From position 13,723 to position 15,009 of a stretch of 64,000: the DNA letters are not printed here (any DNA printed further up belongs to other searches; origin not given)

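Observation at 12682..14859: Three-gene islet next to the tRNA: frameshifted P-loop kinase, ACT-less prephenate-dehydratase domain, divergent RlmN/Cfr-like radical SAM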

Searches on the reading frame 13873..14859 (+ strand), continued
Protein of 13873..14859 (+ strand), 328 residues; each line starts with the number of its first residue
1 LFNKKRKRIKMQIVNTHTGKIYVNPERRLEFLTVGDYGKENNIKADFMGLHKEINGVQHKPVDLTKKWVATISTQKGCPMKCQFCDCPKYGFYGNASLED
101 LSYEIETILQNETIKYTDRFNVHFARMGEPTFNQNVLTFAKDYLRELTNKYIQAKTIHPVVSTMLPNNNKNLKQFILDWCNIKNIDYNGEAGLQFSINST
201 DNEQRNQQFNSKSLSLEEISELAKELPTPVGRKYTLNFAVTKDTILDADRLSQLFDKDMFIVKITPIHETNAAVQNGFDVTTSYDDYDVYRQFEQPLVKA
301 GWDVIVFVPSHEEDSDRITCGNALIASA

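Call 22: search_protein_families(library=pfam, proteins=[P0193, P0197, P0199, P0218, P0328, P0272, P0305, P0186, P0187, P0233], max_evalue=0.01)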
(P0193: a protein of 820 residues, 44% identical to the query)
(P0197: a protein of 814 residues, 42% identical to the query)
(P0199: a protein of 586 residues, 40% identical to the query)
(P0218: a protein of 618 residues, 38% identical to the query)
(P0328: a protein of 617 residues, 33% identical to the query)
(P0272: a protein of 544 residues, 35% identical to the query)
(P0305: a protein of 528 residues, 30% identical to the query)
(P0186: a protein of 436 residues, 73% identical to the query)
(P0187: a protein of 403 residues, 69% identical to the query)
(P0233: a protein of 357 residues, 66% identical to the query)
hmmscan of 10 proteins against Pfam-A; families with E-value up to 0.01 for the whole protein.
P0193 (820 aa): 3 families
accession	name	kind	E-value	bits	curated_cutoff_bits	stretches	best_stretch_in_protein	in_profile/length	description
PF01048.26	PNP_UDP_1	-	1.3e-25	90.6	25.1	1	594-814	2-230/233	Phosphorylase superfamily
PF06177.16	QueT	-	5.2e-09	37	33.7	1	23-177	10-140/141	QueT transporter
PF04055.27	Radical_SAM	-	6.6e-07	30.1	29.5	1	327-463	4-124/166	Radical SAM superfamily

P0197 (814 aa): 3 families
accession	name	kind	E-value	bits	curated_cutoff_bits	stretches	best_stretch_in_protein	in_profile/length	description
PF01048.26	PNP_UDP_1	-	1.5e-46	159.1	25.1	1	587-808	1-229/233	Phosphorylase superfamily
PF06177.16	QueT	-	7e-10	39.8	33.7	1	23-177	10-140/141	QueT transporter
PF04055.27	Radical_SAM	-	7.1e-05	23.5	29.5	1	324-455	3-117/166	Radical SAM superfamily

P0199 (586 aa): 2 families
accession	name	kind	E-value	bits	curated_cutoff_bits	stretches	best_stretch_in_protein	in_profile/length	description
PF06177.16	QueT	-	5.4e-07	30.4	33.7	1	19-176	6-139/141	QueT transporter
PF04055.27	Radical_SAM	-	1.2e-05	26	29.5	1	326-461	5-123/166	Radical SAM superfamily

P0218 (618 aa): 4 families
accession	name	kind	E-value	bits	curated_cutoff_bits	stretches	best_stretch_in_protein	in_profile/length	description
PF07155.17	ECF-ribofla_trS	-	0.00014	22.3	26.7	1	3-168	3-168/172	ECF-type riboflavin transporter, S component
PF06177.16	QueT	-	0.00017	22.4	33.7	1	17-169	10-138/141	QueT transporter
PF12822.12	ECF_trnsprt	-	0.00033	21.2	30.7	1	14-148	10-141/169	ECF transporter, substrate-specific component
PF04055.27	Radical_SAM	-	0.00062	20.4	29.5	1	304-432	4-115/166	Radical SAM superfamily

P0328 (617 aa): 16 families
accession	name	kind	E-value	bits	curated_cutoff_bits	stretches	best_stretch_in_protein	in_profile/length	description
PF07992.20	Pyr_redox_2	-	4.7e-31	108.7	26.1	1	5-277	2-284/291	Pyridine nucleotide-disulphide oxidoreductase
PF13738.12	Pyr_redox_3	-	1e-17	64.8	30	2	70-267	91-305/305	Pyridine nucleotide-disulphide oxidoreductase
PF03486.20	HI0933_like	-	1.1e-09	38.5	50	1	5-36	2-33/244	HI0933-like protein Rossmann domain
PF00070.33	Pyr_redox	-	4.3e-09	37.2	22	1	146-215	2-79/82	Pyridine nucleotide-disulphide oxidoreductase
PF01266.30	DAO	-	5.4e-09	36.5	27.9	1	5-38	1-35/353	FAD dependent oxidoreductase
PF00890.30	FAD_binding_2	-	9.9e-07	28.7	20.4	1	5-41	1-38/414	FAD binding domain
PF01494.25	FAD_binding_3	-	5.4e-06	26.3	22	1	4-36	2-34/349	FAD binding domain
PF13450.12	NAD_binding_8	-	5.8e-06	26.9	21.9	1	8-62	1-52/68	NAD(P)-binding Rossmann-like domain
PF04055.27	Radical_SAM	-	1.1e-05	26.1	29.5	1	362-473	2-102/166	Radical SAM superfamily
PF12831.13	FAD_oxidored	-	2.2e-05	24.4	27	1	5-39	1-36/416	FAD dependent oxidoreductase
PF13434.12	Lys_Orn_oxgnase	-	3.1e-05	23.7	21.3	0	98-172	141-217/339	L-lysine 6-monooxygenase/L-ornithine 5-monooxygenase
PF01593.30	Amino_oxidase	-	3.4e-05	23.7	19.8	0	58-114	202-257/443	Flavin containing amine oxidoreductase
PF01134.28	GIDA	-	3.5e-05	23.5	22.1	1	5-32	1-28/391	Glucose inhibited division protein A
PF13454.12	NAD_binding_9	-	4.9e-05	23.8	21.8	0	70-113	110-154/155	FAD-NAD(P)-binding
PF01946.23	Thi4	-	0.0006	19.6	26.2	1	4-35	18-50/235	Thi4 family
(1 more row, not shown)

P0272 (544 aa): 2 families
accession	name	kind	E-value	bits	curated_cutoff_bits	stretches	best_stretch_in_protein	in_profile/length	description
PF00857.26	Isochorismatase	-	6.9e-31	108.1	27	1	354-516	3-168/175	Isochorismatase domain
PF04055.27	Radical_SAM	-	3.9e-05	24.3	29.5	1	49-205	1-140/166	Radical SAM superfamily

P0305 (528 aa): 2 families
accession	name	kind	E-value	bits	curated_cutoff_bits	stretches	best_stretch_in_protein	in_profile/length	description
PF00857.26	Isochorismatase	-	1.9e-19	70.8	27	1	351-497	1-166/175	Isochorismatase domain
PF04055.27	Radical_SAM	-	0.00027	21.6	29.5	1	50-194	3-130/166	Radical SAM superfamily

P0186 (436 aa): 1 family
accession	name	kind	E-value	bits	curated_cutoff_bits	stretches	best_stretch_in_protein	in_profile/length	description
PF04055.27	Radical_SAM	-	1.3e-05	25.8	29.5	1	171-274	1-100/166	Radical SAM superfamily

P0187 (403 aa): 1 family
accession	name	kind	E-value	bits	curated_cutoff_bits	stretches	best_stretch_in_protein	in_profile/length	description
PF04055.27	Radical_SAM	-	7.5e-06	26.7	29.5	1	63-168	1-91/166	Radical SAM superfamily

P0233 (357 aa): 2 families
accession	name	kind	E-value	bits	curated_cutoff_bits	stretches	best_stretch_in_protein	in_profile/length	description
PF13671.12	AAA_33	-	3.2e-16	60.4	27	1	4-134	1-131/143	AAA domain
PF00149.33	Metallophos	-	1e-08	36.3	21.5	1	170-223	3-59/191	Calcineurin-like phosphoesterase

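Call 32: list_cluster_members(proteins=[P0188, P0190, P0192, P0195, P0210, P0216, P0193, P0197, P0199, P0218])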
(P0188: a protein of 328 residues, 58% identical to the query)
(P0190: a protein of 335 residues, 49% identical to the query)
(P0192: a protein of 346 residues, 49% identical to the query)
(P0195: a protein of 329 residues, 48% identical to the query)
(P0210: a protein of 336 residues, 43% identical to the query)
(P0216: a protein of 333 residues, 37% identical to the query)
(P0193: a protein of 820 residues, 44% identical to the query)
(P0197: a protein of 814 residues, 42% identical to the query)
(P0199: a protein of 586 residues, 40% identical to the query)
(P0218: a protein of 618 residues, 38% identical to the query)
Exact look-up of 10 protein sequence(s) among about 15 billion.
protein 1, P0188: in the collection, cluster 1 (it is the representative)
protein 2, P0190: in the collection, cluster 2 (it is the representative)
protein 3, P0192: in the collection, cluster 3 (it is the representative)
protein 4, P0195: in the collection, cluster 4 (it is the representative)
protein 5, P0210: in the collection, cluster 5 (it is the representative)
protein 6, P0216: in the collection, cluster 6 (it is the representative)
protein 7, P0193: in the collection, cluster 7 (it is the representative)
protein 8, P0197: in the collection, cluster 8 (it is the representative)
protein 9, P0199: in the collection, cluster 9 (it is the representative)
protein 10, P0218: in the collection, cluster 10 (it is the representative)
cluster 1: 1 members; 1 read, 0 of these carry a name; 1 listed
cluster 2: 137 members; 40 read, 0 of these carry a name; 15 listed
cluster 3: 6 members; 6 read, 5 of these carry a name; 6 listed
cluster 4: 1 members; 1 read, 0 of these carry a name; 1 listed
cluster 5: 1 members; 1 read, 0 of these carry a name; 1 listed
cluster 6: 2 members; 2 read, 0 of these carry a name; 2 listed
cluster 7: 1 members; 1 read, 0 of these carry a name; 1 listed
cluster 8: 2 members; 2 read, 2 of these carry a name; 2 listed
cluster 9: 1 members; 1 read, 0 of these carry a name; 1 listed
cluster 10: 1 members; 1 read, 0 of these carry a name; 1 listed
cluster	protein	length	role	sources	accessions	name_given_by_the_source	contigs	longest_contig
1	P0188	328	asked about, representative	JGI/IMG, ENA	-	-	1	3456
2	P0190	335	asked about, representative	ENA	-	-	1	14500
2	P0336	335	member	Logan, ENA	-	-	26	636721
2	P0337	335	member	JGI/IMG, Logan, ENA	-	-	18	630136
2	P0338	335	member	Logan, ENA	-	-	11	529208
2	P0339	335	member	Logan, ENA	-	-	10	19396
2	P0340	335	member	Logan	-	-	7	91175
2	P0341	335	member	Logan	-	-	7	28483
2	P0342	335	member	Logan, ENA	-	-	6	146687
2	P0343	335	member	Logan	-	-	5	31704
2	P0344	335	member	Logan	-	-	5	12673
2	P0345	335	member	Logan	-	-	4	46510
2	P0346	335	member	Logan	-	-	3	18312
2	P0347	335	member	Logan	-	-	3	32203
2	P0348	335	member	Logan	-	-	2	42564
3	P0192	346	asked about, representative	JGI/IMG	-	23S rRNA (adenine2503-C2)-methyltransferase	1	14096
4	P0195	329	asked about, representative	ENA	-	-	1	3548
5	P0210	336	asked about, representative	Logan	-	-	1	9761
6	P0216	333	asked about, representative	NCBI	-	-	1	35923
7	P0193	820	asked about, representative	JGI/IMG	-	-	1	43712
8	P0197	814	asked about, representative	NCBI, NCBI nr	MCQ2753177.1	MAG: 5'-methylthioadenosine/adenosylhomocysteine nucleosidase [Bacilli bacterium] | 5'-methylthioadenosine/adenosylhomocysteine nucleosidase [Bacilli bacterium]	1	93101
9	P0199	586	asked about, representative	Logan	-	-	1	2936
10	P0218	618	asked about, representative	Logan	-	-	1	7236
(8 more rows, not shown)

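Call 33: search_dna_similar(query=window:13903-14859:+, collection=phages, mode=protein, max_rows=30, rows=spread)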
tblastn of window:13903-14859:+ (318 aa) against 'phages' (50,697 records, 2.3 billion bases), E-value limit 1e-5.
Records with a match: 13; places in all: 13; records where one place covers at least 80% of the query: 3.
Best place of each record, by identity: <60% 13.
By first word of the organism name: Pectobacterium 4; Stenotrophomonas 2; Bacteroides 1; Salmonella 1; uncultured 1; Moorella 1; Vibrio 1; Kehishuvirus 1; Yersinia 1.
By host as written in the record: - 2; Pectobacterium carotovorum subsp. carotovorum 2; Bacteroides caecimuris 1; Salmonella enterica subsp. enterica serovar Typhimurium ATCC 14028 1; Moorella thermoacetica DSM 103132 1; Stenotrophomonas maltophilia 1; Stenotrophomonas maltophilia B28B 1; Pectobacterium carotovorum subsp. carotovorum F18 1; and 3 more.
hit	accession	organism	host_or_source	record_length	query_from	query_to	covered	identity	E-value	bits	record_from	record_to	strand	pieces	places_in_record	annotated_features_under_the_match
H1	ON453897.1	Bacteroides phage Versailles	Bacteroides caecimuris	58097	8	317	97%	51.9%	1e-88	295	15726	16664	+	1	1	radical SAM domain-containing protein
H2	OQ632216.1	Salmonella phage Arash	Salmonella enterica subsp. enterica ...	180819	59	304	77%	28.6%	1e-9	66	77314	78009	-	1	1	hypothetical protein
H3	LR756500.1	uncultured phage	metagenomic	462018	46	304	81%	26.3%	3e-11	70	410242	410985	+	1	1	record has no annotation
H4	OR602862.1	Moorella phage MTATph1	Moorella thermoacetica DSM 103132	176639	57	311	80%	25.5%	4e-13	76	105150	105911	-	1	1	hypothetical protein (x2)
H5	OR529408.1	Stenotrophomonas phage BUCTxx99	Stenotrophomonas maltophilia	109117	56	304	78%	26.0%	1e-8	62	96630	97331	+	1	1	prohibitin family protein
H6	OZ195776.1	Vibrio phage D479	Seawater and oysters mix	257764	49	268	69%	28.8%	7e-16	84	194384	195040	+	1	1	hypothetical protein (x2)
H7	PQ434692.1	Stenotrophomonas phage ANB28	Stenotrophomonas maltophilia B28B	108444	56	304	78%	25.2%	8e-8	59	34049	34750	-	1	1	ribosomal RNA large subunit methyltransferase N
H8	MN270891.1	Pectobacterium phage Wc4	Pectobacterium carotovorum subsp. ...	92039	48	266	69%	27.8%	3e-10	67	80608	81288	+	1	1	hypothetical protein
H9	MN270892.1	Pectobacterium phage Wc4-1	Pectobacterium carotovorum subsp. ...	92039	48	266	69%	27.8%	3e-10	67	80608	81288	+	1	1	hypothetical protein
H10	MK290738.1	Pectobacterium phage Arno18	Pectobacterium carotovorum subsp. ...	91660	48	266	69%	26.6%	2e-9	65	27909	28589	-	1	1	hypothetical protein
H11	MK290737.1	Pectobacterium phage Arno162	Pectobacterium atrosepticum SCRI1043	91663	48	266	69%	26.6%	6e-9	63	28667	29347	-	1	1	hypothetical protein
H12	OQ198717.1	Kehishuvirus sp. 'tikkala'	Bacteroides cellulosilyticus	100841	53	266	67%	26.6%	2e-10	68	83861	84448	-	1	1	hypothetical protein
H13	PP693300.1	Yersinia phage vB_YenM_P778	Yersinia enterocolitica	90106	49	259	66%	25.8%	1e-9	65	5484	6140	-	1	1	radical SAM protein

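Call 44: predict_structure(alignment_id=A1)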
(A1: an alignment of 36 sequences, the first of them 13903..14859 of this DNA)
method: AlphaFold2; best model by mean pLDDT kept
length: 318 residues; sequences in the alignment: 36
mean_pLDDT: 93.3   pTM: 0.92
mean pLDDT of the five models: 93.3, 92.9, 92.4, 92.3, 92.2
residues with pLDDT >= 90: 258; 70-90: 53; 50-70: 7; < 50: 0
segments of 3 or more residues with pLDDT < 50: none
pLDDT, mean of each block of 10 residues (from residue 1): 93 96 82 89 79 90 96 94 97 98 94 95 98 98 98 97 98 98 98 97 98 98 97 96 98 94 92 75 96 93 85 79
secondary structure, 60 per line:
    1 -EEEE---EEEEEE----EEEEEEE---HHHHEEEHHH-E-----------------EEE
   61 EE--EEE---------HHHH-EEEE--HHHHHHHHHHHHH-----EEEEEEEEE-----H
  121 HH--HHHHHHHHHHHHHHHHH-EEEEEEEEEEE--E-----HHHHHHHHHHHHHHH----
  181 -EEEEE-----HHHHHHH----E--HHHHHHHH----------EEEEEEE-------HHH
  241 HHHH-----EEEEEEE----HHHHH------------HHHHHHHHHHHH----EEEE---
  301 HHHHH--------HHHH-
elements in order: E2-5 E9-14 E19-25 H29-32 E33-35 E58-62 E65-67 H77-80 E82-85 H88-100 E106-114 H125-141 E143-153 H162-176 E182-186 H192-198 H206-213 E224-230 H238-244 E250-256 H261-265 H278-289 E294-297 H301-305 H314-317
